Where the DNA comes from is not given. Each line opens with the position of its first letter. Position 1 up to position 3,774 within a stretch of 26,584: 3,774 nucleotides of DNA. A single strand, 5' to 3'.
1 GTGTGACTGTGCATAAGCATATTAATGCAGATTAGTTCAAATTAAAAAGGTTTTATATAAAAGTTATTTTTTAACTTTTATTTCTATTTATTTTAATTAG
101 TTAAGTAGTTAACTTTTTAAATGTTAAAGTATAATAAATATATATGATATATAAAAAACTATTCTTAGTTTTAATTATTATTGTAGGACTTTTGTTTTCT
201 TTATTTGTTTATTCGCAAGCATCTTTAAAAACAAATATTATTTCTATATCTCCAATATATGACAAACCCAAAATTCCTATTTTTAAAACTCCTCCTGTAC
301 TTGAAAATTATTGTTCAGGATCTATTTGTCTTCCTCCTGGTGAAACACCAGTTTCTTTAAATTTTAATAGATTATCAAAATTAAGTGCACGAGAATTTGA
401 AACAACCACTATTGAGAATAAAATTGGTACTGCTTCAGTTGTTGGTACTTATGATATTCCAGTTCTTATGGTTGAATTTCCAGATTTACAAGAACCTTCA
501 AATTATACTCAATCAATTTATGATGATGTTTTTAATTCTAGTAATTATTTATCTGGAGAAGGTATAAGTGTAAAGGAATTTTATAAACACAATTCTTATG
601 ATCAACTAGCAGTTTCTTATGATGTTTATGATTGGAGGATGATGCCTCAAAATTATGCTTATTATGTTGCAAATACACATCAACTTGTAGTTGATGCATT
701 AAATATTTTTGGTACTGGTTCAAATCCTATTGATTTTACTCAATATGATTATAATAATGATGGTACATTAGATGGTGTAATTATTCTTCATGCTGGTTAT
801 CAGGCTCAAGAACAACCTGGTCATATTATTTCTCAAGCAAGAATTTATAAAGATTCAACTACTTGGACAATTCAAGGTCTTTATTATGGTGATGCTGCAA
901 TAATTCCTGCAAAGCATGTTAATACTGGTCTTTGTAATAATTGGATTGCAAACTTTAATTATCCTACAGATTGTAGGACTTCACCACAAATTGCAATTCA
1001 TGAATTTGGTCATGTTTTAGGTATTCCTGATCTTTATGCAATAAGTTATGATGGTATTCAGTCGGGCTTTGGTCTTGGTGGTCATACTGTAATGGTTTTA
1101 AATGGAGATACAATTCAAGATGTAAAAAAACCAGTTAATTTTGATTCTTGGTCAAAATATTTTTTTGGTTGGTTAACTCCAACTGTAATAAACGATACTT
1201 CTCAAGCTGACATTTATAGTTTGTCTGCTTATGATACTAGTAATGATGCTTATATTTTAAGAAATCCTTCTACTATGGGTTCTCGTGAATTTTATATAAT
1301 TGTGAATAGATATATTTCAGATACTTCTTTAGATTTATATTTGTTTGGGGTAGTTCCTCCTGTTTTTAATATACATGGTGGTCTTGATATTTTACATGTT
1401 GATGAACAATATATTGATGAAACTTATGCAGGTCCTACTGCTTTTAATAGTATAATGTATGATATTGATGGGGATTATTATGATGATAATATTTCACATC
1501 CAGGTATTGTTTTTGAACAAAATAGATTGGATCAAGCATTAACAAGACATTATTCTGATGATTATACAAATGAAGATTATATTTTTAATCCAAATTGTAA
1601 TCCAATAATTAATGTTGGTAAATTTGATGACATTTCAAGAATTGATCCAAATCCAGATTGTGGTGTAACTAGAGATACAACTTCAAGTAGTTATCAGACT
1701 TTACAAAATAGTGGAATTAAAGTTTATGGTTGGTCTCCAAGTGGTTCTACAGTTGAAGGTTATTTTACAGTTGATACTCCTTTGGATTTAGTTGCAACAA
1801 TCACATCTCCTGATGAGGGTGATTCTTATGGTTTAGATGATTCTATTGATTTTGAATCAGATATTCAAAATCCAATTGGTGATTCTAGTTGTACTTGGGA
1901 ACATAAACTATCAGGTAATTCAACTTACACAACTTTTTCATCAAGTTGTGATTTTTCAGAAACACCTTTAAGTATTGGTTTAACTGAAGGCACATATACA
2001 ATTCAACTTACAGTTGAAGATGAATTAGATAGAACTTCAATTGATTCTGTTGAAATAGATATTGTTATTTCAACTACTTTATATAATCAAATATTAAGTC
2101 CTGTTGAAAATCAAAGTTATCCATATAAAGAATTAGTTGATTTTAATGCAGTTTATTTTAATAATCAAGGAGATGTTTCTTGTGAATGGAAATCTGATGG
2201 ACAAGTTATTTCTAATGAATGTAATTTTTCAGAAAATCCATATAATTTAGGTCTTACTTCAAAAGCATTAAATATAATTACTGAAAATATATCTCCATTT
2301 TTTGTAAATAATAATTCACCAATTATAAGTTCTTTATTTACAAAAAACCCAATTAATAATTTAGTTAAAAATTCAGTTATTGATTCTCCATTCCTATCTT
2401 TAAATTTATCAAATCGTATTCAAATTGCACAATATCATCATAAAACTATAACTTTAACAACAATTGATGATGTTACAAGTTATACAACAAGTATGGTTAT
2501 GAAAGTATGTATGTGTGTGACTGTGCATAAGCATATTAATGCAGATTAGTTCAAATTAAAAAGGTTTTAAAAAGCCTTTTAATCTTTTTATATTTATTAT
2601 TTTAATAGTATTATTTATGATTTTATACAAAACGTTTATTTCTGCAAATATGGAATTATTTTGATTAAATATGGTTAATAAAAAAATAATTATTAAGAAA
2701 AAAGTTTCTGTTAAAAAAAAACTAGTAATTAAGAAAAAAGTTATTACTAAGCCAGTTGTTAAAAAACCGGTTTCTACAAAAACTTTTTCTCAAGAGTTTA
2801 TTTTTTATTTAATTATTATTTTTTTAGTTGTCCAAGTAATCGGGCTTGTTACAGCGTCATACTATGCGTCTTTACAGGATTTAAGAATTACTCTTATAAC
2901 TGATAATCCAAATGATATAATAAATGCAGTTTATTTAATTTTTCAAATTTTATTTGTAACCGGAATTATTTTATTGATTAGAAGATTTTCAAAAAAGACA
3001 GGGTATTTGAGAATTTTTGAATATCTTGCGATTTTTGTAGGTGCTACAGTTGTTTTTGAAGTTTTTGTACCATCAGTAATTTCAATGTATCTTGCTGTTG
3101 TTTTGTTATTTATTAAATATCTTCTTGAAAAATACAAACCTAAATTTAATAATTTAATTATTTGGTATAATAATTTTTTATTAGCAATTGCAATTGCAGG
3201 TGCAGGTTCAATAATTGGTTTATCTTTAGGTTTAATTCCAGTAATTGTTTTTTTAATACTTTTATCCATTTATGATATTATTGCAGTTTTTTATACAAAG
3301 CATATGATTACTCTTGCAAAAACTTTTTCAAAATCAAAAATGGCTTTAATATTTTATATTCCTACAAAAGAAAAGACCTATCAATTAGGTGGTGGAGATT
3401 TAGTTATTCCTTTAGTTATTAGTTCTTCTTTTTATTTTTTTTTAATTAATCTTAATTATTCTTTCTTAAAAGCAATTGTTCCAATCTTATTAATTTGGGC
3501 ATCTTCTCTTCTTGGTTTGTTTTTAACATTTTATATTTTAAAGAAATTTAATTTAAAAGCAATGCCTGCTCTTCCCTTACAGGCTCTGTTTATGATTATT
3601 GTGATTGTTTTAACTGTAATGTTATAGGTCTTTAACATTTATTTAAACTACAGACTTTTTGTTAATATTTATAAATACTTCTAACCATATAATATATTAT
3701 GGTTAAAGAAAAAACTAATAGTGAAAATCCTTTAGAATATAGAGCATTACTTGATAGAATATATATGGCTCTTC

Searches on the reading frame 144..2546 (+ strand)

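Call 13: search_protein_families(library=pfam, proteins=[window:144-2546:+], max_evalue=0.001)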
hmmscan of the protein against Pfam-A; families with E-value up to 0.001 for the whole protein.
window:144-2546:+ (801 aa): 1 family
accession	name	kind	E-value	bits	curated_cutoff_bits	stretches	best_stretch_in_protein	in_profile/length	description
PF05547.17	Peptidase_M6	-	1.1e-07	31.9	22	1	119-310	42-255/294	Immune inhibitor A peptidase M6, catalytic domain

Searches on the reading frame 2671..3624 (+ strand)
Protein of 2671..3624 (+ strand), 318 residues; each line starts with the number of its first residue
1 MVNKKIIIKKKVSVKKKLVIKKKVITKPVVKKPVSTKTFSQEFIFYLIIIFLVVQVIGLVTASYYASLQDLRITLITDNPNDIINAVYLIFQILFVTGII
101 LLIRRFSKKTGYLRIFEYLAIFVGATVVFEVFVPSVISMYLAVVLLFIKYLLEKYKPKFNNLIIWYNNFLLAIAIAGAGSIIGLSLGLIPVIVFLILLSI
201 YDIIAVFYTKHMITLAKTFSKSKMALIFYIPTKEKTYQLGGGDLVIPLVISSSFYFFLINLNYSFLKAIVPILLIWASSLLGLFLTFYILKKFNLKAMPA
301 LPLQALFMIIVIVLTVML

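Call 13: search_protein_families(library=pfam, proteins=[window:2671-3624:+], max_evalue=0.001)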
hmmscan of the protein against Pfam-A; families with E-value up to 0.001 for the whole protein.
window:2671-3624:+ (318 aa): 1 family
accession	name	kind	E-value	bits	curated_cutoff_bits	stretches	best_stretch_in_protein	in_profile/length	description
PF06550.16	SPP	-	5.1e-20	72.6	23.9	1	50-234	3-182/283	Signal-peptide peptidase, presenilin aspartyl protease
